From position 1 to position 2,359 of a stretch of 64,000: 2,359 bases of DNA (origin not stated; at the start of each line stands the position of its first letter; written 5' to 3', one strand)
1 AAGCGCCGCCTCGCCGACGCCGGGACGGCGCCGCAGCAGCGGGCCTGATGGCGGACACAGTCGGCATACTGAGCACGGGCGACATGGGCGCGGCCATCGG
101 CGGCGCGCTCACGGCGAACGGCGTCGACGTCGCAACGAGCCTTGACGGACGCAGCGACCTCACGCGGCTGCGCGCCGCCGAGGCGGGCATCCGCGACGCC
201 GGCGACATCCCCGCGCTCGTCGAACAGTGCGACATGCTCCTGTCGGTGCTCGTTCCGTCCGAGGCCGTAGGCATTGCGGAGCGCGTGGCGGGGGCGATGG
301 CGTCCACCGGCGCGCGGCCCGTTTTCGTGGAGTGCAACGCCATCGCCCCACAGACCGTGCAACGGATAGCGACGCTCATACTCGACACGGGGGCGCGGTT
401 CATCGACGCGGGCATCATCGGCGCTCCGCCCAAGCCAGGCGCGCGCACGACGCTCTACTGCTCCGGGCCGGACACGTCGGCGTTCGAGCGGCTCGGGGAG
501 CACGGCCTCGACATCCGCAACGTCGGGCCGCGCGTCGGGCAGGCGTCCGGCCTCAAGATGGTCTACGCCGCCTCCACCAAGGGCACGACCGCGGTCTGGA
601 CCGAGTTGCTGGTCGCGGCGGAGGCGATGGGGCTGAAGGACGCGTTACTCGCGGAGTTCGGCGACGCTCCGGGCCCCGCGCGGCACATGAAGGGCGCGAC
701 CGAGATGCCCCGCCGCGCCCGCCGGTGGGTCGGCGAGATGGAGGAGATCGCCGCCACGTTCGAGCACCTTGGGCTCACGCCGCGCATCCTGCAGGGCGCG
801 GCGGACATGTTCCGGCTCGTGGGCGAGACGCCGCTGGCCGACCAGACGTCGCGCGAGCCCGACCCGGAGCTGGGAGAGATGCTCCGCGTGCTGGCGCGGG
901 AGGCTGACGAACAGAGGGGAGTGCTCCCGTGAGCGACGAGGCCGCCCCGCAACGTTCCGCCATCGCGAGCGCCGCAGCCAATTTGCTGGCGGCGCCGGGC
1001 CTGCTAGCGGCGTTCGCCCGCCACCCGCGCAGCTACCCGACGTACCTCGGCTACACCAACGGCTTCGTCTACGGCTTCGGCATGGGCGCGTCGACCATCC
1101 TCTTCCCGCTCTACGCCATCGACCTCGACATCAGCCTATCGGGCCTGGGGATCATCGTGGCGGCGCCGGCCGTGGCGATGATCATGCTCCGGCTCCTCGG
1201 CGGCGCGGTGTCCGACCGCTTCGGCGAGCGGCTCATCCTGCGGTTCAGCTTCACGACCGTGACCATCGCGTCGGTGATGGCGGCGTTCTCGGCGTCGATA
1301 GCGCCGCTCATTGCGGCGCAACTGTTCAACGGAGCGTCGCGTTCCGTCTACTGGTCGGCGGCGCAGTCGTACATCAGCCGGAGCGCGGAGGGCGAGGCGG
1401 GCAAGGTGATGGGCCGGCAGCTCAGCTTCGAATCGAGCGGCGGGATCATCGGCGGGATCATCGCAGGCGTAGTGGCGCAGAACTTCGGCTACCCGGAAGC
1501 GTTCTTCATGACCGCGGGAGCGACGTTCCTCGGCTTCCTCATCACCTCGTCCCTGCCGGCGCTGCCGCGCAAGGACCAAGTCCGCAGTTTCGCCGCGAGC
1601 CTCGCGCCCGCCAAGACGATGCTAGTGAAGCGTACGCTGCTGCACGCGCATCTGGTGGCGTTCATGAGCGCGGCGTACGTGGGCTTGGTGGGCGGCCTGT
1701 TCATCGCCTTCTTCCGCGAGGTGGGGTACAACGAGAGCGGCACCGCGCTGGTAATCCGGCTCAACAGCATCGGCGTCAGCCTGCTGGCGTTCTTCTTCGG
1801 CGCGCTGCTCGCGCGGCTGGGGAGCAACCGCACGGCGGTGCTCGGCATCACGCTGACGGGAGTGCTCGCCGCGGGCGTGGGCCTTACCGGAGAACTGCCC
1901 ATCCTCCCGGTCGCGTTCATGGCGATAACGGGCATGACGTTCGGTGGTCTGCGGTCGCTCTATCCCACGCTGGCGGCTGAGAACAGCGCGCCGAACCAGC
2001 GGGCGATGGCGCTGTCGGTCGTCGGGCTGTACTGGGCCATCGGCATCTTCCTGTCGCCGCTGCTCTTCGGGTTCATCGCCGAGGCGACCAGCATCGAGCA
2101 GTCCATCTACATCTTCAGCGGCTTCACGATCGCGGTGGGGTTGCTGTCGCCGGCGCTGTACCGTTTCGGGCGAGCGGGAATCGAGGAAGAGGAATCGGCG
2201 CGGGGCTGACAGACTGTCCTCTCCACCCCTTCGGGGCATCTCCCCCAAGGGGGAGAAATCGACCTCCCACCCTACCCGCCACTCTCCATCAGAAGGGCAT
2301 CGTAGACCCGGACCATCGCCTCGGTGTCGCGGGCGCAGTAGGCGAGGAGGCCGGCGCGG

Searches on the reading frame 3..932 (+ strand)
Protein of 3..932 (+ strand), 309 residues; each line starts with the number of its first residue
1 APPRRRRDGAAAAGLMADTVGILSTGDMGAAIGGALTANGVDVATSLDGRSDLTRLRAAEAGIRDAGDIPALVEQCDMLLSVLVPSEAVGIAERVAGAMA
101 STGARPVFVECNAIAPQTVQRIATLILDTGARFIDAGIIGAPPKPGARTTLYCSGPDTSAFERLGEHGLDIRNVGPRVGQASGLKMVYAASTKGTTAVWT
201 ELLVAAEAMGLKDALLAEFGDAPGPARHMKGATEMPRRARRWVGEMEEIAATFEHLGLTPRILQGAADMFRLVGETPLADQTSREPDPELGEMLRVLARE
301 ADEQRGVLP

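Call 12: search_protein_families(library=pfam, proteins=[window:3-932:+], max_evalue=0.001)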
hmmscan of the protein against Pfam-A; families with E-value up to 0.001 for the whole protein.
window:3-932:+ (309 aa): 2 families
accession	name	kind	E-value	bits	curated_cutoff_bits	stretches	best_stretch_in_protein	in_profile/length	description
PF09130.16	DUF1932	-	1.5e-15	57.3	25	1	206-273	1-70/70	Domain of unknown function (DUF1932)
PF03446.21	NAD_binding_2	-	1.5e-09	38.5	21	1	20-164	2-145/161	NAD binding domain of 6-phosphogluconate dehydrogenase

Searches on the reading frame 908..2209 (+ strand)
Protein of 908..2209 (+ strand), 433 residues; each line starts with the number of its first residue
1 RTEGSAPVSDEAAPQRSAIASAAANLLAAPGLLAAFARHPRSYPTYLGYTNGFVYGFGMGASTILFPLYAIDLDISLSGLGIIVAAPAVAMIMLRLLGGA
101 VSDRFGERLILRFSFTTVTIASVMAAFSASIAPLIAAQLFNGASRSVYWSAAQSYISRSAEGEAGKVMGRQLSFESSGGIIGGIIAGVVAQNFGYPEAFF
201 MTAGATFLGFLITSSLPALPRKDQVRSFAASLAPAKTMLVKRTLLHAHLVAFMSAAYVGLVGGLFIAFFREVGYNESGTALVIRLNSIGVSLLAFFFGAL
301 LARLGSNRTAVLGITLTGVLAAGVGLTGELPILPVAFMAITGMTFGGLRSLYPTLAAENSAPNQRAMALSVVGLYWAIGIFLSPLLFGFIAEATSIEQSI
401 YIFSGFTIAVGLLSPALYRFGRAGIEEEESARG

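Call 12: search_protein_families(library=pfam, proteins=[window:908-2209:+], max_evalue=0.001)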
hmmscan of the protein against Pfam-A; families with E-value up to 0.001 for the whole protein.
window:908-2209:+ (433 aa): 3 families
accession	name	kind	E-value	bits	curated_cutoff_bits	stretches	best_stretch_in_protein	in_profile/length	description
PF07690.21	MFS_1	-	3e-39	135.3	33.4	2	52-257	5-220/347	Major Facilitator Superfamily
PF12832.13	MFS_1_like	-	6.9e-13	48.8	25.2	1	47-199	224-371/373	MFS_1 like family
PF00083.30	Sugar_tr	-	1.5e-05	24.6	22.3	0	277-409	46-179/452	Sugar (and other) transporter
